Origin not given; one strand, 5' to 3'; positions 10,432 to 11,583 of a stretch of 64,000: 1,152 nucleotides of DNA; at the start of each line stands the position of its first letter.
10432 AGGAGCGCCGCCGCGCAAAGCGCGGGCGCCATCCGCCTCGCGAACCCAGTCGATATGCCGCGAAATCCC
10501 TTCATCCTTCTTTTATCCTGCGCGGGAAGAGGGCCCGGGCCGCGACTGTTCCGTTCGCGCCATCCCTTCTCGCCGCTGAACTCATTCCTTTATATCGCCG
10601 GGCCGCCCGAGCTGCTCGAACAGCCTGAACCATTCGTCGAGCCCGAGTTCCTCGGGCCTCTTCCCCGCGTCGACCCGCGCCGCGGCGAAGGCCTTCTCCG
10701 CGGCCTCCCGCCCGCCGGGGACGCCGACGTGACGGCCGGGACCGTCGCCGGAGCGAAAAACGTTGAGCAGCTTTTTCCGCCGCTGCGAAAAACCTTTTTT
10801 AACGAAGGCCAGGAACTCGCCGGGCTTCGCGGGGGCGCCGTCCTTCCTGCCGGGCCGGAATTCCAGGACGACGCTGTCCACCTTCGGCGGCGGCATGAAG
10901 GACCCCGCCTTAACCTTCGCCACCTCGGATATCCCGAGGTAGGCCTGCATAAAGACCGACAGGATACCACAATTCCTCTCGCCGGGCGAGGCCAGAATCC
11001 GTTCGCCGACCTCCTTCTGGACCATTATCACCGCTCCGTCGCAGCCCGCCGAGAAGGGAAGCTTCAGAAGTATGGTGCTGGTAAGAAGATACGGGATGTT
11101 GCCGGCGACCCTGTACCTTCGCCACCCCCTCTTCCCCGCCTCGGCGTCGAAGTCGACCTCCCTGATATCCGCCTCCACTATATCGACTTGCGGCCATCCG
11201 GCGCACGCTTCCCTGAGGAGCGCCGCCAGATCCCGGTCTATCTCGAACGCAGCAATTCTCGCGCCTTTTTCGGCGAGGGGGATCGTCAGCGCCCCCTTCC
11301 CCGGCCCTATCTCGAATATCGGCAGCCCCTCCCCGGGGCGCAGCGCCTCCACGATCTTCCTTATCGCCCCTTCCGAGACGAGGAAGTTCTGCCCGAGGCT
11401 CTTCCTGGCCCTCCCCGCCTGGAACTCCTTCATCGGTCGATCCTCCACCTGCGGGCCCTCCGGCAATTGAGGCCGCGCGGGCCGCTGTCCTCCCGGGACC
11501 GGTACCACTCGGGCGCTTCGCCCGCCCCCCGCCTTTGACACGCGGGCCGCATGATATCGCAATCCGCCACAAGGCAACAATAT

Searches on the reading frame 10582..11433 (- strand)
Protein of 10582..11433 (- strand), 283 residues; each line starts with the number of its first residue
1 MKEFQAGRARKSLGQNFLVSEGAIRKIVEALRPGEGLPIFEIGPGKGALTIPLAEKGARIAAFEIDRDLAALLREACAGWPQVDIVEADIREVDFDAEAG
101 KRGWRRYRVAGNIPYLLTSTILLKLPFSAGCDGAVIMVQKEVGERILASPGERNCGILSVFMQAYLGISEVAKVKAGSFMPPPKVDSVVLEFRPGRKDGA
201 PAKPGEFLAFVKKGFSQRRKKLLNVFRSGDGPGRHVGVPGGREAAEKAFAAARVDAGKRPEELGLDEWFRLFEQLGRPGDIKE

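Call 11: search_protein_families(library=pfam, proteins=[window:10582-11433:-], max_evalue=0.001)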
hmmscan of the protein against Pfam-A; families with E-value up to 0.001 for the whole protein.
window:10582-11433:- (283 aa): 3 families
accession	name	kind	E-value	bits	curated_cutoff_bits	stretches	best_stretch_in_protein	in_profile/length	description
PF00398.26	RrnaAD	-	2e-46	158.7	24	1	8-228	3-225/263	Ribosomal RNA adenine dimethylase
PF13649.12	Methyltransf_25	-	1.9e-05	25.7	27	1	39-98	1-63/97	Methyltransferase domain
PF08241.18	Methyltransf_11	-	0.00015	22.8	21.2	1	41-98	2-59/95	Methyltransferase domain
